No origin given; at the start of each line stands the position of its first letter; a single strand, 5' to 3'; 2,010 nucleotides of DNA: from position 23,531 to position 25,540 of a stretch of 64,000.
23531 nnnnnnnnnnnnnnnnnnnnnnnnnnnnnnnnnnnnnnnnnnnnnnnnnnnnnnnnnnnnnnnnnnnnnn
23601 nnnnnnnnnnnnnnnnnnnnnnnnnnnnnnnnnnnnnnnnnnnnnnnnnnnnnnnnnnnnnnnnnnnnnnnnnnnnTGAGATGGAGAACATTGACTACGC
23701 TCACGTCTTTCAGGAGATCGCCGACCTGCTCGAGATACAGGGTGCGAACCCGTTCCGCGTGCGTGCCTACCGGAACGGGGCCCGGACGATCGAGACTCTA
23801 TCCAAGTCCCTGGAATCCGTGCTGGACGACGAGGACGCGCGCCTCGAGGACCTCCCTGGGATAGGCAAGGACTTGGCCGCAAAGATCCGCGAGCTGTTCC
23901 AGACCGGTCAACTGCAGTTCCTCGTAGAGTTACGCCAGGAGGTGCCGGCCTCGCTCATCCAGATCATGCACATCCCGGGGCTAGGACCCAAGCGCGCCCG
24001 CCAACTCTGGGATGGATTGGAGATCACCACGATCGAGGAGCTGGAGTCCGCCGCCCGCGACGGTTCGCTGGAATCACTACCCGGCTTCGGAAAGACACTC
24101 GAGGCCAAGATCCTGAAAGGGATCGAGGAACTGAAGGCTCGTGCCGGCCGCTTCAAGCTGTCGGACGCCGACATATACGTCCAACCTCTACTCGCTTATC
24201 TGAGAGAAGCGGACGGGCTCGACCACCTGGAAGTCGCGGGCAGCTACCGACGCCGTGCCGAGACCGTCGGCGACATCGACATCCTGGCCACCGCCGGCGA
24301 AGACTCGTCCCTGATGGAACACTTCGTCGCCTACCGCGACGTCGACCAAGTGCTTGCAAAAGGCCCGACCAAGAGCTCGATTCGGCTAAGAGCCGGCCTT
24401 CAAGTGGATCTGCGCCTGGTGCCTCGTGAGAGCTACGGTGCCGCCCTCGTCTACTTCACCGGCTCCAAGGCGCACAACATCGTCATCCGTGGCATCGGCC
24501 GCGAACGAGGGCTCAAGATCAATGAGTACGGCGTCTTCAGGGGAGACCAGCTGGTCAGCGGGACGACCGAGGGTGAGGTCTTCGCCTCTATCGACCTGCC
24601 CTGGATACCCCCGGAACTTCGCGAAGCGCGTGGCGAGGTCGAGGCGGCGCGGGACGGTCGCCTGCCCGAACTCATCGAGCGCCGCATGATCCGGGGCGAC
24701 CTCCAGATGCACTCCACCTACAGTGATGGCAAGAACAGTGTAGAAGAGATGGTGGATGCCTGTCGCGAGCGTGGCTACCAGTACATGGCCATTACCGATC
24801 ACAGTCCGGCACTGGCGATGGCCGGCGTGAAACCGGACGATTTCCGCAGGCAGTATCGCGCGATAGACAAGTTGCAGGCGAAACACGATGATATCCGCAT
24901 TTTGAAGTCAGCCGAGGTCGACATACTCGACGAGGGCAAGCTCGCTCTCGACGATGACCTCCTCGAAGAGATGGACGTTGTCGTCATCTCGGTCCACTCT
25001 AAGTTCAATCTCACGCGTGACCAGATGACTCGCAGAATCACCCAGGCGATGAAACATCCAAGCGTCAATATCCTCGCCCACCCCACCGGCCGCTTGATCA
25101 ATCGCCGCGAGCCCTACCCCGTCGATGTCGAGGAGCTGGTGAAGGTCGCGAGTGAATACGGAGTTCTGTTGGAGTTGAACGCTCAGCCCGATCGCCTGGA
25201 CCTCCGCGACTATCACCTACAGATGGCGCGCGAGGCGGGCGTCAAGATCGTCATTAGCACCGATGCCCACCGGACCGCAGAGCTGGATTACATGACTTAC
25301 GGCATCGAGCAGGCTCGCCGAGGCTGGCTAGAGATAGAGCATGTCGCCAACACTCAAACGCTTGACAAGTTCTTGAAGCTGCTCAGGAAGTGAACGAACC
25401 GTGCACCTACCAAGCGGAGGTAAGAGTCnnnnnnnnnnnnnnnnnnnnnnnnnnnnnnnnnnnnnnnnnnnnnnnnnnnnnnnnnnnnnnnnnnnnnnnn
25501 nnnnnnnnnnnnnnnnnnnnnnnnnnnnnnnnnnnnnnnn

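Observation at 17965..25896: Co-directional macromolecule-repair super-operon: msrB - CBS - LonH(YcbZ-like) - ligA - polX - ybaK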

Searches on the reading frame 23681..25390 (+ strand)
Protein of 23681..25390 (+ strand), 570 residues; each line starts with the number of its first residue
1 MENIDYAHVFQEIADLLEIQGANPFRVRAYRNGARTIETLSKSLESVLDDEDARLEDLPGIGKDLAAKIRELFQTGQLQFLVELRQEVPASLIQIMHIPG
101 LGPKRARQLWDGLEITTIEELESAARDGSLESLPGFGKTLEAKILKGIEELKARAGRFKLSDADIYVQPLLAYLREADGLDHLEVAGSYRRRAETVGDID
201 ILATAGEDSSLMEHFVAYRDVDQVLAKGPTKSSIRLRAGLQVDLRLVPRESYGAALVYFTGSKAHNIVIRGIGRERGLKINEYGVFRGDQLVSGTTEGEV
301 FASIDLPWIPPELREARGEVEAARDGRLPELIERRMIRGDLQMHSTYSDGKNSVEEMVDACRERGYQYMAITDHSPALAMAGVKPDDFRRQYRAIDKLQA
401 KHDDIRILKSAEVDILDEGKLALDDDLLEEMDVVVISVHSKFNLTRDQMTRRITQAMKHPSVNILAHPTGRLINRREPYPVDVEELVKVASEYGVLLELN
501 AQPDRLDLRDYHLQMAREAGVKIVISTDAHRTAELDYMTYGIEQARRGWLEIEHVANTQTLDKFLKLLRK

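Call 4: search_protein_families(library=pfam, proteins=[window:23681-25390:+])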
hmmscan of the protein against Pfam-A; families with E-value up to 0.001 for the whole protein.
window:23681-25390:+ (570 aa): 8 families
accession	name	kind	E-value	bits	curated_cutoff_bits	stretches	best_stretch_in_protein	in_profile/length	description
PF14716.13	HHH_8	-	4.6e-24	85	30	1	1-78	1-73/73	Helix-hairpin-helix domain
PF14791.11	DNA_pol_B_thumb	-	2.3e-21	75.8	25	1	255-315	1-63/63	DNA polymerase beta thumb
PF14520.12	HHH_5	-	2.8e-17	63.4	27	2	97-149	6-56/57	Helix-hairpin-helix domain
PF02811.25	PHP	-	5.6e-14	53.2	26.4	1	340-501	1-163/164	PHP domain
PF14792.12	DNA_pol_B_palm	-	9.7e-06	26.2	25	1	182-211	26-55/113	DNA polymerase beta palm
PF00633.29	HHH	-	7.8e-05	22.8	24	0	84-108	2-26/30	Helix-hairpin-helix motif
PF11798.14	IMS_HHH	-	0.00084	19.9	24.4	0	55-71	13-29/32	IMS family HHH motif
PF11731.14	Cdd1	-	0.00085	19.9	25.5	0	53-93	6-42/86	Pathogenicity locus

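Call 5: search_protein_families(library=ncbifam, proteins=[window:23681-25390:+])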
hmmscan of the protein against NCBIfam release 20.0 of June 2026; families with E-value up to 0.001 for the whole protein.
window:23681-25390:+ (570 aa): 14 families
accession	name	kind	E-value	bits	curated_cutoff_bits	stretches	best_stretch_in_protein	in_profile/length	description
NF006375.0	PRK08609.1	equivalog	8.4e-167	556.2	426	1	5-569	6-568/571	DNA polymerase/3'-5' exonuclease PolX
NF005928.0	PRK07945.1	equivalog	4.9e-76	256.3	250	2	334-566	95-332/337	PHP domain-containing protein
NF006702.0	PRK09248.1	domain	6.8e-26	91.2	264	1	338-566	4-233/246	PHP domain-containing protein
NF006251.0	PRK08392.1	equivalog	1e-19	70.9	212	1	340-543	3-198/216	hypothetical protein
NF004981.0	PRK06361.1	equivalog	7.6e-13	48.3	117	1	340-535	3-181/217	histidinol phosphate phosphatase domain-containing protein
TIGR01856.1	hisJ_fam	subfamily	2.4e-09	37.3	90.2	1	340-440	2-112/252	histidinol-phosphatase HisJ family protein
NF038032.1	CehA_McbA_metalo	domain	1.4e-05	24.7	80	1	337-378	3-44/315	CehA/McbA family metallohydrolase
NF011260.0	PRK14666.1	equivalog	2e-05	23.5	649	1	95-153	639-694/698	excinuclease ABC subunit C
NF041577.1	nside_bi_sphtase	equivalog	7.9e-05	21.9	400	1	338-376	3-41/276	3',5'-nucleoside bisphosphate phosphatase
NF002251.0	PRK01172.1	equivalog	0.00024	19.5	891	1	84-151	603-668/674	ATP-dependent DNA helicase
NF010931.0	PRK14351.1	equivalog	0.00048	18.8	1051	0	34-82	541-589/692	NAD-dependent DNA ligase LigA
NF047791.1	RNaseRnm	equivalog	0.00069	19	375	0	340-380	4-44/275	RNase RNM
NF041661.1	Cycl_ph_dihydrol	equivalog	0.00079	18.8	500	0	340-377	1-38/259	phosphoribosyl 1,2-cyclic phosphate 1,2-diphosphodiesterase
NF005996.1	PRK08123.1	equivalog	0.00091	18.6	133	0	342-439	4-116/262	histidinol-phosphatase HisJ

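Call 32: find_homologous_proteins(query=window:23681-25390:+, max_evalue=1e-20)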
Query window:23681-25390:+ (570 aa): 8000 proteins with E <= 1e-20 among 8000 candidates; the best 120 are listed.
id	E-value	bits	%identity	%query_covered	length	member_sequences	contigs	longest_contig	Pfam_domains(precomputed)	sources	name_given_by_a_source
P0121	0.0e+0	1252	100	100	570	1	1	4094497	PF14520.13,PF14716.14,PF02811.27,PF14792.13,PF14791.12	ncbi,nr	ncbi:MAG: DNA polymerase/3'-5' exonuclease PolX [Gemmatimonadota bacterium]|nr:MAG: DNA polymerase/3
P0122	0.0e+0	1151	91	100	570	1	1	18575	PF14520.13,PF14716.14,PF02811.27,PF14792.13,PF00633.30,PF14791.12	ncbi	-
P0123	0.0e+0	1027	80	100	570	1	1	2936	PF14520.13,PF14716.14,PF02811.27,PF14792.13,PF00633.30,PF14791.12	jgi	jgi:DNA polymerase (family 10)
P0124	0.0e+0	1024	80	98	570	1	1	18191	PF01876.23,PF14520.13,PF14716.14,PF02811.27,PF00633.30,PF14791.12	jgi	jgi:DNA polymerase (family 10)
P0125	0.0e+0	1021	79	100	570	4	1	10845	PF14520.13,PF14716.14,PF02811.27,PF14792.13,PF14791.12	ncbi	ncbi:MAG: DNA polymerase/3'-5' exonuclease PolX [Gemmatimonadota bacterium]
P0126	0.0e+0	1021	80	100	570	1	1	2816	PF14520.13,PF14716.14,PF02811.27,PF14792.13,PF14791.12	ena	-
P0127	0.0e+0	1020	80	100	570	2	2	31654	PF14520.13,PF14716.14,PF02811.27,PF14792.13,PF14791.12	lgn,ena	-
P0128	0.0e+0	1018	79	100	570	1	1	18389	PF14520.13,PF14716.14,PF02811.27,PF14792.13,PF14791.12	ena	-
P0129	0.0e+0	1016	79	100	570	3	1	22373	PF14520.13,PF14716.14,PF02811.27,PF14792.13,PF14791.12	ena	-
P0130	0.0e+0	1015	79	100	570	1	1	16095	PF14520.13,PF14716.14,PF02811.27,PF14792.13,PF14791.12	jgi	-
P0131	0.0e+0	1013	79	98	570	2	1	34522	PF14520.13,PF14716.14,PF02811.27,PF14792.13,PF14791.12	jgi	-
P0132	2.2e-298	1009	80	100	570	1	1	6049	PF14520.13,PF14716.14,PF02811.27,PF14792.13,PF00633.30,PF14791.12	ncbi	-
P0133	1.0e-297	1006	79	98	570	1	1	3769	PF14520.13,PF14716.14,PF02811.27,PF14792.13,PF14791.12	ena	-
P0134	5.0e-297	1004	80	100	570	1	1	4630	PF14520.13,PF14716.14,PF02811.27,PF14792.13,PF00633.30,PF14791.12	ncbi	ncbi:MAG: DNA polymerase/3'-5' exonuclease PolX [Gemmatimonadales bacterium]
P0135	1.2e-296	1003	79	100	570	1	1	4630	PF14520.13,PF14716.14,PF02811.27,PF14792.13,PF00633.30,PF14791.12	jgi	jgi:DNA polymerase (family 10)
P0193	5.4e-267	905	71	100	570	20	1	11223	PF14520.13,PF14716.14,PF02811.27,PF14792.13,PF14791.12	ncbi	-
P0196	5.4e-259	879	68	100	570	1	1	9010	PF14520.13,PF14716.14,PF02811.27,PF00633.30,PF14791.12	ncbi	-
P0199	1.4e-247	841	64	100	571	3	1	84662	PF14520.13,PF14716.14,PF02811.27,PF14791.12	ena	-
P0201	5.9e-241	819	64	100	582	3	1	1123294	PF14520.13,PF14716.14,PF02811.27,PF14791.12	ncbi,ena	-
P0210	4.6e-229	780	62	100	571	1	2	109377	PF14520.13,PF14716.14,PF02811.27,PF14792.13,PF14791.12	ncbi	-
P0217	3.4e-225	767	61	100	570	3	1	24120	PF14520.13,PF14716.14,PF02811.27,PF14792.13,PF14791.12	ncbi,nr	ncbi:MAG: DNA polymerase/3'-5' exonuclease PolX [Gemmatimonadetes bacterium]|nr:DNA polymerase/3'-5'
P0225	6.3e-221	753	61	100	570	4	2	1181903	PF14520.13,PF14716.14,PF02811.27,PF14792.13,PF00633.30,PF14791.12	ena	-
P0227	8.3e-221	753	60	100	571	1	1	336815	PF12826.14,PF14520.13,PF14716.14,PF02811.27,PF14792.13,PF00633.30,PF14791.12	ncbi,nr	ncbi:MAG: DNA polymerase/3'-5' exonuclease PolX [Acidobacteria bacterium]|nr:DNA polymerase/3'-5' ex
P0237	9.2e-219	746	60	100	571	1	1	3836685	PF14520.13,PF14716.14,PF02811.27,PF14791.12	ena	-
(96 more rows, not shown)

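Call 33: find_encoding_contigs(protein=P0193, flank=8000, max_places=1)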
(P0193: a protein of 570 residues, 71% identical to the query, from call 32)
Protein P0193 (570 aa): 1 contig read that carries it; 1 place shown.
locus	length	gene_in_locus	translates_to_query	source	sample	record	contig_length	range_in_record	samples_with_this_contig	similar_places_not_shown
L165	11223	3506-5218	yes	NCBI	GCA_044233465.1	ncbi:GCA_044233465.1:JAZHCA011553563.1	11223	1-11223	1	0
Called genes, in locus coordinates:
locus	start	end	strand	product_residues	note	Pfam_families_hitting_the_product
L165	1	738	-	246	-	?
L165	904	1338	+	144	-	PF01641:SelR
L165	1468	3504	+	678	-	PF22745:Nlig-Ia, PF01653:DNA_ligase_aden, PF03120:OB_DNA_ligase, PF14520:HHH_5 (weak), PF12826:HHH_2, PF14520:HHH_5 (weak), PF00533:BRCT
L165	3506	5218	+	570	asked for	PF14716:HHH_8, PF14520:HHH_5 (weak), PF14792:DNA_pol_B_palm (weak), PF14791:DNA_pol_B_thumb, PF02811:PHP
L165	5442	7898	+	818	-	PF01326:PPDK_N, PF00391:PEP-utilizers, PF02896:PEP-utilizers_C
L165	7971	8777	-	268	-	PF12833:HTH_18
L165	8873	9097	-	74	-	PF02416:TatA_B_E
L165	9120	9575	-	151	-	PF06803:DUF1232 (weak)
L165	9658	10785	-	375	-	PF23500:DUF7133 (faint), PF22807:TrAA12, PF01436:NHL (faint), PF07995:GSDH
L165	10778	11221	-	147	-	?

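Call 34: find_encoding_contigs(protein=P0199, flank=8000, max_places=1)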
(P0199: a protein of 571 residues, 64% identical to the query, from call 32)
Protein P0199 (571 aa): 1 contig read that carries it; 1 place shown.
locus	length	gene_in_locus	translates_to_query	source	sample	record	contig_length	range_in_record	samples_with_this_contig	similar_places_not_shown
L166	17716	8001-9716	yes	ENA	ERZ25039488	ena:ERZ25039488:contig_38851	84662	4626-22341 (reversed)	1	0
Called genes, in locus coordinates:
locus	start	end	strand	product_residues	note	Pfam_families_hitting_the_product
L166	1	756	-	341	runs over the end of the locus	PF00072:Response_reg, PF00004:AAA (faint), PF00158:Sigma54_activat, PF14532:Sigma54_activ_2, PF07728:AAA_5 (weak)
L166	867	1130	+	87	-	-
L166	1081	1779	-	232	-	PF00512:HisKA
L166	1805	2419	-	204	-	-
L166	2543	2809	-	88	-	-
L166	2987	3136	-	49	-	PF03699:UPF0182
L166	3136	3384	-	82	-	PF03699:UPF0182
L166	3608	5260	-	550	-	PF03699:UPF0182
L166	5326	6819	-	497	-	PF00501:AMP-binding, PF13193:AMP-binding_C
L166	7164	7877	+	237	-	PF03795:YCII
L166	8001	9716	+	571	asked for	PF14520:HHH_5 (faint), PF14716:HHH_8, PF14791:DNA_pol_B_thumb, PF02811:PHP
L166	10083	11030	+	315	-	-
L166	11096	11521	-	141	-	PF01741:MscL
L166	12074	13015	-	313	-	PF05762:VWA_CoxE, PF00092:VWA, PF13519:VWA_2, PF25106:VWA_4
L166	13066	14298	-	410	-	PF00092:VWA, PF13519:VWA_2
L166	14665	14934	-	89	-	PF00903:Glyoxalase, PF22677:Ble-like_N (weak)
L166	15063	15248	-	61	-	-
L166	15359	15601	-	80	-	-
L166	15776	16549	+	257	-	PF02348:CTP_transf_3, PF12804:NTP_transf_3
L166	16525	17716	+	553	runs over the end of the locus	PF06418:CTP_synth_N, PF00117:GATase, PF07722:Peptidase_C26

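Call 35: find_encoding_contigs(protein=P0201, flank=8000, max_places=1)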
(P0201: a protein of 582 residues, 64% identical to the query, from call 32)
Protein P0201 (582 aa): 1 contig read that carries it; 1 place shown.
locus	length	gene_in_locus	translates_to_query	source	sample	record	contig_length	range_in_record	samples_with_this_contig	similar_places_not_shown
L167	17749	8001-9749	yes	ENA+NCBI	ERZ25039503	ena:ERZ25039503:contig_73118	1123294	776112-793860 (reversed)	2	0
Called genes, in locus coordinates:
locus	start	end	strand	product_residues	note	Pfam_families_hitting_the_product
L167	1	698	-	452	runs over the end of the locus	PF00072:Response_reg, PF00158:Sigma54_activat, PF14532:Sigma54_activ_2, PF00004:AAA (weak), PF07728:AAA_5 (weak), PF25601:AAA_lid_14, PF02954:HTH_8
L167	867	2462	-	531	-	PF00672:HAMP, PF00512:HisKA, PF02518:HATPase_c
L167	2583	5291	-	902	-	PF03699:UPF0182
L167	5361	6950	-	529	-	PF00501:AMP-binding, PF13193:AMP-binding_C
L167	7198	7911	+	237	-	PF03795:YCII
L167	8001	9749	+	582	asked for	PF14716:HHH_8, PF14520:HHH_5 (faint), PF14791:DNA_pol_B_thumb, PF02811:PHP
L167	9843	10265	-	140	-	PF01741:MscL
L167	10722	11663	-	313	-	PF05762:VWA_CoxE, PF00092:VWA, PF13519:VWA_2, PF25106:VWA_4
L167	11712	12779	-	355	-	PF00092:VWA, PF13519:VWA_2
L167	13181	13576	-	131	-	PF00903:Glyoxalase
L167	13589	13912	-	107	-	-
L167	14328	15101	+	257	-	PF02348:CTP_transf_3, PF12804:NTP_transf_3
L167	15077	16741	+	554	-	PF06418:CTP_synth_N, PF00117:GATase, PF07722:Peptidase_C26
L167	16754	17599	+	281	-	PF00793:DAHP_synth_1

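Call 36: find_encoding_contigs(protein=P0196, flank=8000, max_places=1)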
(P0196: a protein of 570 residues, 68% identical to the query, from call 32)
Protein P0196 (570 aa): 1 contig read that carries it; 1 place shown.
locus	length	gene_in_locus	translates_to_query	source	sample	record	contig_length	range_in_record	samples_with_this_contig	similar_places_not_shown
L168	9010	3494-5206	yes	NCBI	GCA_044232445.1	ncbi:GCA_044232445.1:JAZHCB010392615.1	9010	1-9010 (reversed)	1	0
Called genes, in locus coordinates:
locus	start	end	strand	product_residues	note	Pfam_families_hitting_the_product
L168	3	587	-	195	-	?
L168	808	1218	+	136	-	PF01641:SelR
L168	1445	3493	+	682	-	PF22745:Nlig-Ia, PF01653:DNA_ligase_aden, PF03120:OB_DNA_ligase, PF12826:HHH_2, PF14520:HHH_5, PF00533:BRCT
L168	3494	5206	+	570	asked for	PF14716:HHH_8, PF00633:HHH (faint), PF14520:HHH_5, PF14791:DNA_pol_B_thumb, PF02811:PHP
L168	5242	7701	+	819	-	PF01326:PPDK_N, PF00391:PEP-utilizers, PF02896:PEP-utilizers_C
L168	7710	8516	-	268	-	PF12833:HTH_18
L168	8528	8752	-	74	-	PF02416:TatA_B_E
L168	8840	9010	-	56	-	?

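Call 37: find_encoding_contigs(protein=P0217, flank=8000, max_places=1)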
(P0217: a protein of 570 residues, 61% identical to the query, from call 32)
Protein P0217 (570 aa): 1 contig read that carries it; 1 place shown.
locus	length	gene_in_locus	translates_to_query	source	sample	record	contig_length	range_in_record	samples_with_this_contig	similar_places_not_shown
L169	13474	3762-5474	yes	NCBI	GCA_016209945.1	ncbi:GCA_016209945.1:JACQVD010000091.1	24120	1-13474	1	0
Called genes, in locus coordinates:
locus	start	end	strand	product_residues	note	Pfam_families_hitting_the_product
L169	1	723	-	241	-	PF13298:LigD_N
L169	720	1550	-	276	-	PF02735:Ku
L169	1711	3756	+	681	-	PF22745:Nlig-Ia, PF01653:DNA_ligase_aden, PF03120:OB_DNA_ligase, PF14520:HHH_5 (weak), PF12826:HHH_2, PF14520:HHH_5, PF00533:BRCT, PF12738:PTCB-BRCT (weak), +1 more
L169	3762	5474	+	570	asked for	PF14716:HHH_8, PF14520:HHH_5 (weak), PF14792:DNA_pol_B_palm (weak), PF14791:DNA_pol_B_thumb, PF02811:PHP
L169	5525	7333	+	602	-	PF00317:Ribonuc_red_lgN, PF02867:Ribonuc_red_lgC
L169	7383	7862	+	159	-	PF04073:tRNA_edit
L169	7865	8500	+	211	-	PF00156:Pribosyltran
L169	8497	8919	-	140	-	PF00072:Response_reg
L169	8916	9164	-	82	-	PF02416:TatA_B_E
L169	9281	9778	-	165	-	PF06803:DUF1232 (weak)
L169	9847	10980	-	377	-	PF23500:DUF7133, PF22807:TrAA12, PF07995:GSDH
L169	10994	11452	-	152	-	PF06094:GGACT (weak)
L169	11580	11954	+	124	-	-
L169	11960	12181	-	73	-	-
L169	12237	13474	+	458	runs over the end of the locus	PF13520:AA_permease_2, PF00324:AA_permease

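Call 38: find_encoding_contigs(protein=P0210, flank=8000, max_places=1)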
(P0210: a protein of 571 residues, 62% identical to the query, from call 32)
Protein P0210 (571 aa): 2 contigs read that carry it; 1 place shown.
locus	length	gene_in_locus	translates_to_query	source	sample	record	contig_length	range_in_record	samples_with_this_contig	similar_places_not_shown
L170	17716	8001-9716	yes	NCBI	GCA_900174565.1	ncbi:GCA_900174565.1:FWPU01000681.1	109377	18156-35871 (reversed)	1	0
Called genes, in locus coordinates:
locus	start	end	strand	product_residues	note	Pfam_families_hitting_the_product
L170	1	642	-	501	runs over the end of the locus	PF16697:Yop-YscD_cpl, PF00498:FHA, PF01590:GAF, PF13185:GAF_2, PF13492:GAF_3, PF13487:HD_5, PF01966:HD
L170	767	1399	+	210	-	PF00881:Nitroreductase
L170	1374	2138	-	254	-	-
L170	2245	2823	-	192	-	PF08207:EFP_N, PF01132:EFP, PF09285:Elong-fact-P_C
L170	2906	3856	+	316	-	PF01551:Peptidase_M23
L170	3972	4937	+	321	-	PF04389:Peptidase_M28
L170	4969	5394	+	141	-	PF13192:Thioredoxin_3 (weak)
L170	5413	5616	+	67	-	PF13192:Thioredoxin_3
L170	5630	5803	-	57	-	-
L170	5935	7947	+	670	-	PF22745:Nlig-Ia, PF01653:DNA_ligase_aden, PF03120:OB_DNA_ligase, PF14520:HHH_5 (weak), PF12826:HHH_2, PF14520:HHH_5, PF00633:HHH (weak), PF00533:BRCT, +1 more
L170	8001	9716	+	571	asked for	PF14716:HHH_8, PF14520:HHH_5, PF14792:DNA_pol_B_palm (weak), PF14791:DNA_pol_B_thumb, PF02811:PHP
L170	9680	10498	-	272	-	PF01904:DUF72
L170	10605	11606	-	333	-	PF05990:DUF900, PF12697:Abhydrolase_6 (weak)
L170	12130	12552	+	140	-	-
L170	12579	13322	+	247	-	PF04493:Endonuclease_5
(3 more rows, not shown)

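Call 39: find_encoding_contigs(protein=P0227, flank=6000, max_places=1)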
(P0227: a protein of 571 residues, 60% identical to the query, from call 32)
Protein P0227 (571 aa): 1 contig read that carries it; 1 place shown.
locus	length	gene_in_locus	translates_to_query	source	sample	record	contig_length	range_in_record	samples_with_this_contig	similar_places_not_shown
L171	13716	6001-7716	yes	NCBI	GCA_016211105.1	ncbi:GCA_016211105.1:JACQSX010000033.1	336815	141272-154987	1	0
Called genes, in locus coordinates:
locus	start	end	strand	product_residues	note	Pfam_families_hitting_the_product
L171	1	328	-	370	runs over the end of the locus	PF00515:TPR_1 (faint), PF07719:TPR_2 (faint), PF13181:TPR_8 (faint), PF13374:TPR_10 (faint), PF17874:TPR_MalT (weak), PF13424:TPR_12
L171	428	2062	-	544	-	PF20094:GWxTD_dom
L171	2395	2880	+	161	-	PF01243:PNPOx_N (weak)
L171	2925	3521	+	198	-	PF02441:Flavoprotein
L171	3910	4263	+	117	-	-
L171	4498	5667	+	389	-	PF01950:FBPase_3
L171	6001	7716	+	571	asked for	PF14716:HHH_8, PF12826:HHH_2 (faint), PF00633:HHH (faint), PF14520:HHH_5, PF14792:DNA_pol_B_palm (weak), PF14791:DNA_pol_B_thumb, PF02811:PHP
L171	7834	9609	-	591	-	PF00317:Ribonuc_red_lgN, PF02867:Ribonuc_red_lgC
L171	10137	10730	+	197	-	PF00512:HisKA (weak)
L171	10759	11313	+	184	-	PF06684:AA_synth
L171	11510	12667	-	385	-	PF12679:ABC2_membrane_2, PF12698:ABC2_membrane_3, PF01061:ABC2_membrane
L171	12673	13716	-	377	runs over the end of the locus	PF12679:ABC2_membrane_2, PF12698:ABC2_membrane_3, PF01061:ABC2_membrane, PF12730:ABC2_membrane_4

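Call 40: find_encoding_contigs(protein=P0237, flank=6000, max_places=1)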
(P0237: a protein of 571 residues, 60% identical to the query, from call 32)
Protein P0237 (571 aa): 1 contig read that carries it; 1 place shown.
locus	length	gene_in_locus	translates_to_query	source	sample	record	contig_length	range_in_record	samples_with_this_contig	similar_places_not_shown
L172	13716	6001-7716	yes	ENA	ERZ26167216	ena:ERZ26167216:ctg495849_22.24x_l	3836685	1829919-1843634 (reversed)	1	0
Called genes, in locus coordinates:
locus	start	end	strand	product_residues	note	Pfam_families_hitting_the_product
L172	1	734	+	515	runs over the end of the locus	PF07833:Cu_amine_oxidN1 (weak), PF01520:Amidase_3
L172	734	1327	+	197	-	PF10646:Germane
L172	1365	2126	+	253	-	PF01138:RNase_PH, PF03725:RNase_PH_C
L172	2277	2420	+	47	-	-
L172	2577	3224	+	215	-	PF18920:DUF5671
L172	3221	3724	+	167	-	-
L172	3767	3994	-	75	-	PF04255:DUF433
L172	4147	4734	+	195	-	PF01725:Ham1p_like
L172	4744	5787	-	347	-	PF01595:CNNM, PF00571:CBS (weak)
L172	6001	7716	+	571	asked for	PF14716:HHH_8, PF14520:HHH_5 (faint), PF14791:DNA_pol_B_thumb, PF02811:PHP (weak)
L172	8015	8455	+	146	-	-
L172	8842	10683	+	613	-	PF03979:Sigma70_r1_1, PF00140:Sigma70_r1_2, PF04542:Sigma70_r2, PF04539:Sigma70_r3, PF04545:Sigma70_r4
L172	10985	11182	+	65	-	-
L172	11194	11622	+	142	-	PF00571:CBS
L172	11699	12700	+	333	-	PF00291:PALP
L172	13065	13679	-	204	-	-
